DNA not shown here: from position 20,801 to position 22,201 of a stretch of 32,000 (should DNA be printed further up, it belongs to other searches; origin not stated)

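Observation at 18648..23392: Hydroxylase / alcohol-DH / aldehyde-DH 'front end' and an orphan LivJ-type binding protein continue on the same strand from the mutase cassette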

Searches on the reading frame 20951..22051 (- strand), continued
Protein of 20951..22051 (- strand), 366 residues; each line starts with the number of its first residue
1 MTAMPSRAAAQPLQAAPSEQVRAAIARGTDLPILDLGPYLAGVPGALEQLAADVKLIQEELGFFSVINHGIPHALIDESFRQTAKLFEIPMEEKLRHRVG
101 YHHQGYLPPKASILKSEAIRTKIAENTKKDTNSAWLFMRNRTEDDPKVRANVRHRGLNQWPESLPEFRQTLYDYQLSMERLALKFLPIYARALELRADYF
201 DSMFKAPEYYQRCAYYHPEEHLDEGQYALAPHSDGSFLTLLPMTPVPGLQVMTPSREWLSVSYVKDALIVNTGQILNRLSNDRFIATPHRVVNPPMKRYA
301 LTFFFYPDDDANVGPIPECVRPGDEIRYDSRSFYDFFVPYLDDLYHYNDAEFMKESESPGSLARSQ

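Call 32: search_protein_families(library=ncbifam, proteins=[L029:15936-16832:-, L029:16850-17449:-, L029:17451-18002:-, L029:8816-9931:+, L029:6506-7837:-, L029:7843-8697:-, L029:18865-20076:+], max_evalue=1e-10)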
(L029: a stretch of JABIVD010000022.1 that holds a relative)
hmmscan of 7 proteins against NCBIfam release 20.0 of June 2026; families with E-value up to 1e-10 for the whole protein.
L029:15936-16832:- (298 aa): 6 families
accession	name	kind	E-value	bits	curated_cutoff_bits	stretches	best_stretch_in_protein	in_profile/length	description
NF008592.0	PRK11559.1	equivalog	4.9e-37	127.8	397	1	8-288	1-282/296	2-hydroxy-3-oxopropionate reductase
TIGR01505.1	tartro_sem_red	equivalog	7.1e-37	127.2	340.75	1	11-288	1-279/291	2-hydroxy-3-oxopropionate reductase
NF043037.1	ThreonDh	equivalog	4.1e-32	111.8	350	1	10-291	3-286/297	L-threonate dehydrogenase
TIGR01692.1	HIBADH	equivalog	6.5e-28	97.9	291.6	1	15-291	2-286/288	3-hydroxyisobutyrate dehydrogenase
NF011633.0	PRK15059.1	equivalog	4.4e-26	91.7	451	1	11-291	2-282/292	2-hydroxy-3-oxopropionate reductase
NF012005.0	PRK15461.1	equivalog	5.9e-22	78.2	348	1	11-292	3-286/298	sulfolactaldehyde 3-reductase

L029:16850-17449:- (199 aa): 3 families
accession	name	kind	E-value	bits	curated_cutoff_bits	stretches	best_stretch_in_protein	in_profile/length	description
NF004813.0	PRK06163.1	equivalog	1.4e-42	145.7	240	1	16-193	18-195/202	hypothetical protein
TIGR03846.1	sulfopy_beta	equivalog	3.5e-37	128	221.5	1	13-194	1-181/182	sulfopyruvate decarboxylase subunit beta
TIGR03297.1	Ppyr-DeCO2ase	equivalog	1.2e-34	119.9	312.5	1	10-174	170-339/360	phosphonopyruvate decarboxylase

L029:17451-18002:- (183 aa): 2 families
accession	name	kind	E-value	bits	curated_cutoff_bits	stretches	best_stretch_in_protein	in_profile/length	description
TIGR03845.1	sulfopyru_alph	equivalog_domain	1.4e-30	106.3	147.95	1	17-171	2-157/160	sulfopyruvate decarboxylase subunit alpha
TIGR03297.1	Ppyr-DeCO2ase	equivalog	2.4e-17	63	312.5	1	28-175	2-156/360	phosphonopyruvate decarboxylase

L029:8816-9931:+ (371 aa): 15 families
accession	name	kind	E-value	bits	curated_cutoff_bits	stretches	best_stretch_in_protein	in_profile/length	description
TIGR03619.1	F420_Rv2161c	subfamily_domain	7.4e-29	101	166.9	1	35-252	11-228/247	TIGR03619 family F420-dependent LLM class oxidoreductase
TIGR04027.1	LLM_KPN_01858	hypoth_equivalog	2.3e-21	76.1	412.9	1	16-145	14-142/326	putative FMN-dependent luciferase-like monooxygenase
TIGR03559.1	F420_Rv3520c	subfamily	4e-20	72.1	335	1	20-255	11-235/325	LLM class F420-dependent oxidoreductase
TIGR03560.1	F420_Rv1855c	subfamily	3.1e-18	66.4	231.4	1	18-185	9-174/227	TIGR03560 family F420-dependent LLM class oxidoreductase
TIGR03558.1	oxido_grp_1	subfamily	4.9e-18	65.4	166.95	1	19-324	17-299/325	MsnO8 family LLM class oxidoreductase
TIGR04020.1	seco_metab_LLM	subfamily_domain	1.7e-17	63.6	244.45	1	20-152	17-148/341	MupA/Atu3671 family FMN-dependent luciferase-like monooxygenase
TIGR04036.1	LLM_CE1758_fam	subfamily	1.1e-15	57.3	479.1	1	31-153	37-155/355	CE1758 family FMN-dependent luciferase-like monooxygenase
TIGR03858.1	LLM_2I7G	subfamily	1.8e-15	56.8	462.25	1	23-357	27-336/337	Atu2307/SP_0267 family LLM class monooxygenase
TIGR03571.1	lucif_BA3436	subfamily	7.1e-15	55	303.9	1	59-166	73-183/304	TIGR03571 family LLM class oxidoreductase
TIGR03621.1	F420_MSMEG_2516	subfamily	7.5e-15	54.8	213.15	1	32-185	24-157/295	TIGR03621 family F420-dependent LLM class oxidoreductase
NF052254.1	luciferase_Alph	exception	3.3e-12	46.3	600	1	1-136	1-134/354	luciferase subunit alpha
TIGR03617.1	F420_MSMEG_2256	subfamily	1e-11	44.4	278.15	1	54-253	18-212/318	TIGR03617 family F420-dependent LLM class oxidoreductase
TIGR04024.1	F420_NP1902A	hypoth_equivalog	4e-11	42.2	345.4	0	26-204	19-179/330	TIGR04024 family LLM class F420-dependent oxidoreductase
TIGR04021.1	LLM_DMSO2_sfnG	equivalog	9e-11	41.7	382.95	0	58-265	66-256/350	dimethylsulfone monooxygenase SfnG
NF002619.0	PRK02271.1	equivalog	9.5e-11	41.5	276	0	30-153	22-135/329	5,10-methylenetetrahydromethanopterin reductase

L029:6506-7837:- (443 aa): 6 families
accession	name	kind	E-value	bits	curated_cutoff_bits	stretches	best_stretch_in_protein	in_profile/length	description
NF041878.1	paak_haloarch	equivalog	1.2e-70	238.2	700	1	12-430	6-416/427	phenylacetate--CoA ligase PaaK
TIGR02155.1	PA_CoA_ligase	equivalog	1.4e-69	234.7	646.3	1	17-436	6-419/422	phenylacetate--CoA ligase PaaK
NF053551.1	FlxY_rubin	equivalog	1.8e-42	145.6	520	1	19-429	9-408/424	flexirubin biosynthesis putative acyl-CoA ligase FlxY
TIGR03335.1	F390_ftsA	equivalog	9.1e-29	100.4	458.7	1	7-346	2-337/445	coenzyme F390 synthetase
NF045666.1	DVU1553_fam_AMP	equivalog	4.4e-27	95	300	1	27-333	31-325/331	DVU_1553 family AMP-dependent CoA ligase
NF041217.1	BagE_FevW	exception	2.3e-15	56.5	800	1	60-430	42-396/424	bagremycin/ferroverdin synthetase BagE/FevW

L029:7843-8697:- (284 aa): 8 families
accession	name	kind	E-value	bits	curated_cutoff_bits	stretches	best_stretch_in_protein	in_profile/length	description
NF004868.0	PRK06224.1-5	subfamily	3.6e-92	308.1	193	1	33-282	5-255/260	citryl-CoA lyase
NF004867.0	PRK06224.1-4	equivalog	1.6e-59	201.1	409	1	34-281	8-252/261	citryl-CoA lyase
NF004869.0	PRK06224.1-6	subfamily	4.9e-45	153.9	212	1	35-283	6-250/263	citryl-CoA lyase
NF004866.0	PRK06224.1-3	subfamily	2.5e-40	138.4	245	1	31-283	16-263/275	citryl-CoA lyase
NF004864.0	PRK06224.1-1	equivalog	2.2e-39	135.2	261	1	35-265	18-251/278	citryl-CoA lyase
NF004865.0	PRK06224.1-2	equivalog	1.5e-22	80.3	323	1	39-281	16-259/265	citryl-CoA lyase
TIGR01800.1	cit_synth_II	subfamily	1.6e-13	50.2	421.3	1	60-264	146-343/368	2-methylcitrate synthase/citrate synthase II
NF009005.0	PRK12350.1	subfamily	6.1e-11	42.1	332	1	57-263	135-335/366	citrate synthase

L029:18865-20076:+ (403 aa): 50 families (the best 25 are shown)
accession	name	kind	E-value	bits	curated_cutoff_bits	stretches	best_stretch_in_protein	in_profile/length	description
NF006002.0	PRK08132.1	subfamily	9.4e-60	202.5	416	1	6-367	23-382/552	FAD-dependent oxidoreductase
NF004832.0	PRK06184.1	subfamily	4.1e-55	187.5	476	1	7-358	5-356/506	hypothetical protein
NF004780.0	PRK06126.1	subfamily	3.9e-54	183.9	445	1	7-373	7-391/552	hypothetical protein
NF004831.0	PRK06183.1-5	equivalog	2.1e-53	181.7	546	1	9-350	9-346/568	bifunctional 3-(3-hydroxy-phenyl)propionate/3-hydroxycinnamic acid hydroxylase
NF004829.0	PRK06183.1-3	subfamily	4.3e-53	180.8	390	1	7-380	7-382/520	bifunctional 3-(3-hydroxy-phenyl)propionate/3-hydroxycinnamic acid hydroxylase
NF005303.0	PRK06834.1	subfamily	1.3e-47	162.4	625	1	10-390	5-369/488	hypothetical protein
NF006092.0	PRK08244.1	equivalog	2.4e-47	161.7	644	1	11-358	5-344/494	monooxygenase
NF033145.1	rif_monoox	equivalog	3.1e-45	154.9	800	1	11-361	3-344/472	rifampin monooxygenase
NF004828.0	PRK06183.1-2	equivalog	2.1e-42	145.2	853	1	9-350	13-347/568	bifunctional 3-(3-hydroxy-phenyl)propionate/3-hydroxycinnamic acid hydroxylase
NF046068.1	AkvoneHdxseDnrF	equivalog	1.5e-39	136.2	650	1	11-359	1-362/439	aklavinone 12-hydroxylase DnrF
NF004827.0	PRK06183.1-1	equivalog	8.5e-37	126.8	966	1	6-348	13-351/554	bifunctional 3-(3-hydroxy-phenyl)propionate/3-hydroxycinnamic acid hydroxylase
NF046069.1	AkvoneHdxseRdmE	equivalog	4.9e-36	124.6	700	1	11-348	1-352/521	aklavinone 12-hydroxylase RdmE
NF004834.1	PRK06185.1-3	subfamily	1.3e-33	116.5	500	1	7-358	6-360/420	FAD-dependent oxidoreductase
TIGR01988.1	Ubi-OHases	subfamily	2.1e-33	115.7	224.65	1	11-343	2-339/387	ubiquinone biosynthesis hydroxylase, UbiH/UbiF/VisC/COQ6 family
NF004830.0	PRK06183.1-4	equivalog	2e-32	112.4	1135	1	11-359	21-365/617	bifunctional 3-(3-hydroxy-phenyl)propionate/3-hydroxycinnamic acid hydroxylase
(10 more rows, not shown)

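Call 35: search_dna_similar(query=window:20951-22051:-, collection=plasmids, mode=protein, max_rows=25)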
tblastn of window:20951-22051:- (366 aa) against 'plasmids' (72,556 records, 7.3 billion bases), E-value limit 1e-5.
Records with a match: 457; places in all: 546; records where one place covers at least 80% of the query: 111.
Best place of each record, by identity: 80-90% 1; <60% 456.
By first word of the organism name: Ralstonia 131; Rhizobium 70; Pantoea 58; Acinetobacter 39; Pseudomonas 16; Agrobacterium 12; Klebsiella 10; Shinella 10; Komagataeibacter 9; Roseomonas 9; and 44 more.
By predicted mobility (MOB-suite, as given by PLSDB): non-mobilizable 220; mobilizable 153; conjugative 84.
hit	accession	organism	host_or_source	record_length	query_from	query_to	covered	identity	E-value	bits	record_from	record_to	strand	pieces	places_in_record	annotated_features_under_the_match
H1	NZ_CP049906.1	Diaphorobacter sp. HDW4B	single bacterial strain,Hydrophilus ...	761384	17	357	93%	81.8%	0e+0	606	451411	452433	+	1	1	isopenicillin N synthase family oxygenase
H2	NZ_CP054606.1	Pseudosulfitobacter pseudonitzschiae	surface sea water,shallow sea, symbosis ...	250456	19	347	90%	31.4%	1e-44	171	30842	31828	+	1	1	2OG-Fe(II) oxygenase family protein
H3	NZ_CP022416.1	Pseudosulfitobacter pseudonitzschiae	Skeletonema marinoi strain RO5AC,Cell ...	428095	19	347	90%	31.1%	2e-44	171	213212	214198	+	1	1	2OG-Fe(II) oxygenase family protein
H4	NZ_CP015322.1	Mesorhizobium amorphae CCNWGS0123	Robinia pseudoacacia,cell culture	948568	15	328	86%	32.6%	5e-38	152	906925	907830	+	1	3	2-oxoglutarate and iron-dependent oxygenase domain-containing protein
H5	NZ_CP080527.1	Mesorhizobium sp. AR07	Oxytropis sp.,Cell culture,root nodule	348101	31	328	81%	33.8%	4e-36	146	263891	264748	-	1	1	2-oxoglutarate and iron-dependent oxygenase domain-containing protein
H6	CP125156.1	Klebsiella pneumoniae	-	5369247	29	333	83%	32.2%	1e-29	127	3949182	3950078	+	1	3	2-oxoglutarate and iron-dependent oxygenase domain-containing protein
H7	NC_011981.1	Allorhizobium ampelinum S4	Vitis vinifera cv. 'Izsaki Sarfeher'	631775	1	333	91%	29.4%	7e-27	119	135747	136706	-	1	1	2-oxoglutarate and iron-dependent oxygenase domain-containing protein | alkylhydroperoxidase domain protein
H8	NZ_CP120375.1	Sinorhizobium garamanticum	Argyrolobium uniflorum,Cell culture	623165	31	328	81%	32.9%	3e-42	164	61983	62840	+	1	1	2-oxoglutarate and iron-dependent oxygenase domain-containing protein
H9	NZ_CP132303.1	Shinella sumterensis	Homo sapiens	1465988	31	351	88%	30.3%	4e-37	149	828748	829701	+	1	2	none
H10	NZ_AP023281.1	Agrobacterium vitis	Vitis vinifera,grapevine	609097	1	333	91%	29.2%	6e-26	116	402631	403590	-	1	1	isopenicillin N synthase family oxygenase | alkylhydroperoxidase domain protein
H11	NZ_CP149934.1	Thioclava sp. GXIMD2076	-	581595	30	347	87%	30.3%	3e-34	140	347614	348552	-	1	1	2-oxoglutarate and iron-dependent oxygenase domain-containing protein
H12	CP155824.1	Thioclava sp. 'Guangxiensis'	Bruguiera gymnorhiza,pure ...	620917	30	347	87%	30.3%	3e-34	140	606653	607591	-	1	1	2-oxoglutarate and iron-dependent oxygenase domain-containing protein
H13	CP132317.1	Shinella sumterensis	Homo sapiens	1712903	31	351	88%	30.0%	1e-36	147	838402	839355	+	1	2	2-oxoglutarate and iron-dependent oxygenase domain-containing protein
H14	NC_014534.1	Gloeothece verrucosa PCC 7822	fresh water in rice field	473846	26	342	87%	30.2%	7e-25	113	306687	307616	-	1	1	2-oxoglutarate and iron-dependent oxygenase domain-containing protein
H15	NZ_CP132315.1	Shinella oryzae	Homo sapiens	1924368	31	351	88%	29.7%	1e-35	145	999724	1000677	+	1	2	none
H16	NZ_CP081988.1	Shinella oryzae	cell culture,rhizosphere soil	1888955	31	351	88%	29.7%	1e-35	145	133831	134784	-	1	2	none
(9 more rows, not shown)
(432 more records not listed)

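Call 36: get_annotated_region(hit=H1, flank=12000)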
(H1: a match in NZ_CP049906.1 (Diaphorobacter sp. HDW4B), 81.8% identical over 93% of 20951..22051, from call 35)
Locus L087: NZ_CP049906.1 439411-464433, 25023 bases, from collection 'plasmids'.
description: Diaphorobacter sp. HDW4B plasmid unnamed1, complete sequence
organism: Diaphorobacter sp. HDW4B (NCBI taxid 2714925)
taxonomy: Bacteria; Pseudomonadota; Betaproteobacteria; Burkholderiales; Comamonadaceae; Diaphorobacter; Diaphorobacter sp. HDW4B
host: -; source: single bacterial strain,Hydrophilus acuminatus; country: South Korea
typing (MOB-suite, as given by PLSDB): non-mobilizable
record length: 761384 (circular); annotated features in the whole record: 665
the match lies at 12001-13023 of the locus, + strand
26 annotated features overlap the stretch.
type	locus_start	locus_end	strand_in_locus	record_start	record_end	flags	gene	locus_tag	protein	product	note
CDS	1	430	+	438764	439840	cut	-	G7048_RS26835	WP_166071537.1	branched-chain amino acid ABC transporter permease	GO:0015803 - branched-chain amino acid transport [Evidence IEA]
CDS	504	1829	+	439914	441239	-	-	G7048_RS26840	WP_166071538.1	ABC transporter substrate-binding protein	-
CDS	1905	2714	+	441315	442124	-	-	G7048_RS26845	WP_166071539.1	ABC transporter ATP-binding protein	-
CDS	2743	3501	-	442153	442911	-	-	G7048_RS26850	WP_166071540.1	TetR/AcrR family transcriptional regulator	GO:0006355 - regulation of DNA-templated transcription [Evidence IEA]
CDS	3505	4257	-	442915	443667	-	-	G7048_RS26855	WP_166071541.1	IclR family transcriptional regulator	GO:0006355 - regulation of DNA-templated transcription [Evidence IEA]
CDS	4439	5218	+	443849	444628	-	-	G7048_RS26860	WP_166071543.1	enoyl-CoA hydratase/isomerase family protein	-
CDS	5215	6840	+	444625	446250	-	-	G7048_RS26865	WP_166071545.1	methylmalonyl-CoA mutase family protein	-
CDS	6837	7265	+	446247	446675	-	-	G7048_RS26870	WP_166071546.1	cobalamin B12-binding domain-containing protein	-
CDS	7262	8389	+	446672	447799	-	-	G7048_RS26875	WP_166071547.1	CoA transferase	-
CDS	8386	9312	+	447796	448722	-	-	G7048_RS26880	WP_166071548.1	GTP-binding protein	-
CDS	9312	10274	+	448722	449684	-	-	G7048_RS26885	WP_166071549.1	tripartite tricarboxylate transporter substrate binding protein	-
CDS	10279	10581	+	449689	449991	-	-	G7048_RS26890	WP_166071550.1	hypothetical protein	-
CDS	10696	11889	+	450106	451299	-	-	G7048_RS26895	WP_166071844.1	ABC transporter substrate-binding protein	-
CDS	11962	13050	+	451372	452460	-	-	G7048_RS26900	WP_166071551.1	isopenicillin N synthase family oxygenase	-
CDS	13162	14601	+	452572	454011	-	-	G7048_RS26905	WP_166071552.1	aldehyde dehydrogenase family protein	-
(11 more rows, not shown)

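Call 49: find_encoding_contigs(protein=P0039, flank=10000, max_places=2)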
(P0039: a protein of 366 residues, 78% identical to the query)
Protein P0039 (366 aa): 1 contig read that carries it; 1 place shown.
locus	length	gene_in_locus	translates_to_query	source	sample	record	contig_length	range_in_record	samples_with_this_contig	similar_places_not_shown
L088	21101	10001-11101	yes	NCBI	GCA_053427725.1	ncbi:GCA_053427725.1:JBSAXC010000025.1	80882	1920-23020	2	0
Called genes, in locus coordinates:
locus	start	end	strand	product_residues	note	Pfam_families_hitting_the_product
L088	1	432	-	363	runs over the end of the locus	PF13609:Porin_4, PF00267:Porin_1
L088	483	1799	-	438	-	PF00083:Sugar_tr, PF07690:MFS_1, PF00083:Sugar_tr, PF07690:MFS_1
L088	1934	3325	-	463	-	PF01425:Amidase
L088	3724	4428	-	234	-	PF09339:HTH_IclR, PF13412:HTH_24 (faint), PF01614:IclR_C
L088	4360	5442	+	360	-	PF00378:ECH_1, PF16113:ECH_2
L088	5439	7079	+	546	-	PF01642:MM_CoA_mutase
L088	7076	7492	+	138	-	PF02310:B12-binding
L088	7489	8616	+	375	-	PF02515:CoA_transf_3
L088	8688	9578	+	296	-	PF03308:MeaB, PF02492:cobW (weak)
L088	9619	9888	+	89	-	-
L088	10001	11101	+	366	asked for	PF14226:DIOX_N, PF03171:2OG-FeII_Oxy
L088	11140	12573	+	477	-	PF00171:Aldedh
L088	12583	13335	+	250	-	PF00106:adh_short, PF08659:KR (weak), PF23441:SDR, PF13561:adh_short_C2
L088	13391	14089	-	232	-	PF00440:TetR_N, PF08362:TetR_C_3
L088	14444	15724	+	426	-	PF01546:Peptidase_M20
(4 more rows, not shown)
